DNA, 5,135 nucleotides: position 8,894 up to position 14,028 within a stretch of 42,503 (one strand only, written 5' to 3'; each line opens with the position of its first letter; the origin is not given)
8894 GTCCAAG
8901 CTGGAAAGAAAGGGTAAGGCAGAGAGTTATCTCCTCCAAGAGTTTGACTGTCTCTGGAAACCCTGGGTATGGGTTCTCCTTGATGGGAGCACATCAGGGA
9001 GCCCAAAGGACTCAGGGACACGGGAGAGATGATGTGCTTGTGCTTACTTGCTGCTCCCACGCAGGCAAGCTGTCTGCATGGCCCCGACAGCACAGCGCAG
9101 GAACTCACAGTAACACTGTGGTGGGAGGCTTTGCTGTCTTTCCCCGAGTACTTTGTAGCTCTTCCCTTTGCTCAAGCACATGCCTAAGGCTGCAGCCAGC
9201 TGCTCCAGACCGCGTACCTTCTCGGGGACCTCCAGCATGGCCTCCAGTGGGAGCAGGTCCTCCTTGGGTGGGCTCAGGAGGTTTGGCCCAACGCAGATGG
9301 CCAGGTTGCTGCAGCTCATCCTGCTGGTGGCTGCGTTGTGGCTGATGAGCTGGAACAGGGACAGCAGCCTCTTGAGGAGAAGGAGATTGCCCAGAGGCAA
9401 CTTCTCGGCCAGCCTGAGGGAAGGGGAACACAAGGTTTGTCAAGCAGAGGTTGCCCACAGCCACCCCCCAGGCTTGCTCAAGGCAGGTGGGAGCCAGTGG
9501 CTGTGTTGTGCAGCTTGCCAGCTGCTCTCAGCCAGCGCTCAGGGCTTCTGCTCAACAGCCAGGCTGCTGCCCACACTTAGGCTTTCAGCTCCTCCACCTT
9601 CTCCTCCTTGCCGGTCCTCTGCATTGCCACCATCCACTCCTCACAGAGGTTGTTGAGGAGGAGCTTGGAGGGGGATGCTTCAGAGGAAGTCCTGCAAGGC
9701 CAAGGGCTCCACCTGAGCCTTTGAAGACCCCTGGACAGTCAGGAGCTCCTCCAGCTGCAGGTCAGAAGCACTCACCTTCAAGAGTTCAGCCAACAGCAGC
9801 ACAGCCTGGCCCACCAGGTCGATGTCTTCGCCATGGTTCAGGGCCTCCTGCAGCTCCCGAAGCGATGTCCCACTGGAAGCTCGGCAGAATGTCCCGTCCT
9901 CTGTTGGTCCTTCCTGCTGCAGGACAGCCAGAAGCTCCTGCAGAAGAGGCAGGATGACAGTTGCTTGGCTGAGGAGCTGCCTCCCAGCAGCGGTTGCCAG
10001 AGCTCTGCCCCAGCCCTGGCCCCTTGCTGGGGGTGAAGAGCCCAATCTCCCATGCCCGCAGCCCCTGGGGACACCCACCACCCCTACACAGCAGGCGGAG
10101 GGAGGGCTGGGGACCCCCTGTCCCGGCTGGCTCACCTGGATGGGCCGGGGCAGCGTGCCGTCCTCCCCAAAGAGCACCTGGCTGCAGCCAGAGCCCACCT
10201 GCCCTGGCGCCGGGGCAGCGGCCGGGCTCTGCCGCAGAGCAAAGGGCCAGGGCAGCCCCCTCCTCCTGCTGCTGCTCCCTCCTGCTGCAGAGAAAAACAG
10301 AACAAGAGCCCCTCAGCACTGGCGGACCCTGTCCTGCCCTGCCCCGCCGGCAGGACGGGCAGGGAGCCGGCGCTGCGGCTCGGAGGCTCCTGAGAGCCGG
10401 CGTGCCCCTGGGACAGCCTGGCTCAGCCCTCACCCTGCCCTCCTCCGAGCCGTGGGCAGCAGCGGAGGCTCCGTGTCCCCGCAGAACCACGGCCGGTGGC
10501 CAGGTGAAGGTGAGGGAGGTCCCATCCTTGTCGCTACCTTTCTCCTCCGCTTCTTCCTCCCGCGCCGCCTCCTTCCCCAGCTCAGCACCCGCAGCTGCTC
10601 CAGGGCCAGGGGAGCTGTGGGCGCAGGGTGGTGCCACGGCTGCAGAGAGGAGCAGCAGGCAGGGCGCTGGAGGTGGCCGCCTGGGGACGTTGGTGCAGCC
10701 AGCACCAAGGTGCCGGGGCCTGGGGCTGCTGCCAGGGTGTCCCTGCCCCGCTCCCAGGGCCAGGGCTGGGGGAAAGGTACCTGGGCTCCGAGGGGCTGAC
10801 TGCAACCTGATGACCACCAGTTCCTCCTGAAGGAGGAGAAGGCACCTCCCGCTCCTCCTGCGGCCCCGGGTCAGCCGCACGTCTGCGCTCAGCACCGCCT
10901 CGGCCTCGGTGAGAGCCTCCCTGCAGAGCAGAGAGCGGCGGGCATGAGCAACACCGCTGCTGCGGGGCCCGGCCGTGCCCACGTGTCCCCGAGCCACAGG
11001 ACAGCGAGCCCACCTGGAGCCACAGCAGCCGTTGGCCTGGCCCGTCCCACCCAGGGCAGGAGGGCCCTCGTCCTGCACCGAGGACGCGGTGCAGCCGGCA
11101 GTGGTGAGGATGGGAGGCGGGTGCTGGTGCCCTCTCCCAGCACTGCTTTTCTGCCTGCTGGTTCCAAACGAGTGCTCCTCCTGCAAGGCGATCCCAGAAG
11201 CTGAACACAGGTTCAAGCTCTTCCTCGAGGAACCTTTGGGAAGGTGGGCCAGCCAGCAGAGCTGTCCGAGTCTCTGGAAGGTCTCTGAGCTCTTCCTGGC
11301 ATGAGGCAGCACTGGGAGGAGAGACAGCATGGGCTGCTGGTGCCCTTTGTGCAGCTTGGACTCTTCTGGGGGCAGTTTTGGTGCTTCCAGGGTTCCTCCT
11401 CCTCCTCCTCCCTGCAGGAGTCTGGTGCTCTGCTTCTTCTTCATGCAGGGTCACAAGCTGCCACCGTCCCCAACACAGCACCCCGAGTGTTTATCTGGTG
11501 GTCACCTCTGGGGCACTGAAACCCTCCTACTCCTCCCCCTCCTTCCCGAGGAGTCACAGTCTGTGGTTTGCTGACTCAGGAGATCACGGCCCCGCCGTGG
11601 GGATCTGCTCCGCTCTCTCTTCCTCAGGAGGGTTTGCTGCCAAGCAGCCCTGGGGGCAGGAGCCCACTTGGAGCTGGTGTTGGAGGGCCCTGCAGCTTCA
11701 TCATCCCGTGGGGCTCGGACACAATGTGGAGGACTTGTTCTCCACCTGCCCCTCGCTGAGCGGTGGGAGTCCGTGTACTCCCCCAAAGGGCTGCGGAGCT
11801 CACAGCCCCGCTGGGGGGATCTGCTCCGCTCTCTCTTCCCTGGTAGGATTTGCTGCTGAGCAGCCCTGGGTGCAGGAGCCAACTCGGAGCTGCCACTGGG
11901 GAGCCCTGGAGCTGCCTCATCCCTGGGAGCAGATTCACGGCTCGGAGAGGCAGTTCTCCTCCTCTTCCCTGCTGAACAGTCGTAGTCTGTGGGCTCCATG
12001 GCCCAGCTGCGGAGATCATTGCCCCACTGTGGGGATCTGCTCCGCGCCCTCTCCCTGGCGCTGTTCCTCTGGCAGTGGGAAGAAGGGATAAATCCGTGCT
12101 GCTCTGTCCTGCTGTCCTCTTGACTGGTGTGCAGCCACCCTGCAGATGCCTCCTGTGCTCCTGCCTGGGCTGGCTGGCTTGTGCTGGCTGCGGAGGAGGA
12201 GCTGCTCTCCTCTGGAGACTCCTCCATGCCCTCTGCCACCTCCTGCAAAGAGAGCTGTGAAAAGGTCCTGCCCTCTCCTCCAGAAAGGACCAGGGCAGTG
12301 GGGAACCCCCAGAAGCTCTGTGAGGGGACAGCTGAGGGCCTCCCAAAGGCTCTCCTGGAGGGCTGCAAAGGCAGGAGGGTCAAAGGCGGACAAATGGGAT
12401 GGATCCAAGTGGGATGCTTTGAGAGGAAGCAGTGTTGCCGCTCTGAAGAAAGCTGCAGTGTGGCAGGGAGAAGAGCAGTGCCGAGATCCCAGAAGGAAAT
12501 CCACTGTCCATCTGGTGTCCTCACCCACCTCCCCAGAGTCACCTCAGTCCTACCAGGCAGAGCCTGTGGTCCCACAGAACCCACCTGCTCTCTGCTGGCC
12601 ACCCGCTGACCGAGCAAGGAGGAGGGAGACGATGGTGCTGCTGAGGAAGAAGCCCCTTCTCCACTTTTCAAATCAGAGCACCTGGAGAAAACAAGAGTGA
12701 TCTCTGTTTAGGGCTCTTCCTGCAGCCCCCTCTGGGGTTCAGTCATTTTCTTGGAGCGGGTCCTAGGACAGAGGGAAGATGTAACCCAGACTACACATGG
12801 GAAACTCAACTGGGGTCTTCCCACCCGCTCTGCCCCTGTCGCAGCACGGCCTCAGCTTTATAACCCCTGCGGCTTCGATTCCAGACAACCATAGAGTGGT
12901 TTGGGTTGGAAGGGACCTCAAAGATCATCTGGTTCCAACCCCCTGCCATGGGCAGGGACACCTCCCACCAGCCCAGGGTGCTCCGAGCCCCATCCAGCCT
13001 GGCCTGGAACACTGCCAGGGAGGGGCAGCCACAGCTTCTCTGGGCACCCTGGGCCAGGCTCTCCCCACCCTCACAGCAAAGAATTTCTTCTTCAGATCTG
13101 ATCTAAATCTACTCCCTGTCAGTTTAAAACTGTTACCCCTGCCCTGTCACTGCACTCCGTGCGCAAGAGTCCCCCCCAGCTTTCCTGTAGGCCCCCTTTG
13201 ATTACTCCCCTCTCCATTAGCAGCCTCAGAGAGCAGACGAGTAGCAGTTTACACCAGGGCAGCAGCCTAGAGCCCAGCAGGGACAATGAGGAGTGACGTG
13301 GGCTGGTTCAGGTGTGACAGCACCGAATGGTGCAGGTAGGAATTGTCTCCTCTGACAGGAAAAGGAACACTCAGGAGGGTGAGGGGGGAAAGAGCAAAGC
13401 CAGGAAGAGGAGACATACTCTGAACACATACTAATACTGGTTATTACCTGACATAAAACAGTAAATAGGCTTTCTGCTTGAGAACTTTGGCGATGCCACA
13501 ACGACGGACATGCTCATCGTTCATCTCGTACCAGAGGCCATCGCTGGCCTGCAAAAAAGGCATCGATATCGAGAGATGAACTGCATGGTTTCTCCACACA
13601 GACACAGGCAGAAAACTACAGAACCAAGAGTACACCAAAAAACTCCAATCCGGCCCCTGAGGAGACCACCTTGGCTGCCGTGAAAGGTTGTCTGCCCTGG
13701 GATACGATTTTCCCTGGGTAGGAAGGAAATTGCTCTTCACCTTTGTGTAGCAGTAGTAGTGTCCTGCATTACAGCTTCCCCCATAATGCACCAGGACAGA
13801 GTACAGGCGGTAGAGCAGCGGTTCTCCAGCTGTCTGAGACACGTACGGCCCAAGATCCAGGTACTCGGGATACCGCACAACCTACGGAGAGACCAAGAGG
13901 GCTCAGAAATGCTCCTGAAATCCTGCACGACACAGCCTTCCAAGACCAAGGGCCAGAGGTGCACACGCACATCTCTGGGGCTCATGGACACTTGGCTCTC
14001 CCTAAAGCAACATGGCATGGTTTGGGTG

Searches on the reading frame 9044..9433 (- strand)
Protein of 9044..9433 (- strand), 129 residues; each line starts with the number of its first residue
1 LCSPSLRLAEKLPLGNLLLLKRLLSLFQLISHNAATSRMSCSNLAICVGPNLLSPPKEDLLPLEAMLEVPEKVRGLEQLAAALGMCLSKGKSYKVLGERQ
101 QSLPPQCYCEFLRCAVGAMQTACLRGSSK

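Call 47: search_protein_families(library=pfam, proteins=[window:9044-9433:-], max_evalue=0.01)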
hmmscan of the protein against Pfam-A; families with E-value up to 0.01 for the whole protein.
window:9044-9433:- (129 aa): 1 family
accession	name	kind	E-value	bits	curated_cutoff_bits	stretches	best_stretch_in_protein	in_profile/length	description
PF00620.32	RhoGAP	-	1.3e-10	41.8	24.5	1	7-56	98-147/148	RhoGAP domain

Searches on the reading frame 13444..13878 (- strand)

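Call 47: search_protein_families(library=pfam, proteins=[window:13444-13878:-], max_evalue=0.01)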
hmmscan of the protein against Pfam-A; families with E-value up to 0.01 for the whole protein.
window:13444-13878:- (144 aa): 1 family
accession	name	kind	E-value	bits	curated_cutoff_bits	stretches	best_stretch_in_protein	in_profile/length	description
PF00443.35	UCH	-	1e-15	58.5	23.9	1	2-142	173-254/254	Ubiquitin carboxyl-terminal hydrolase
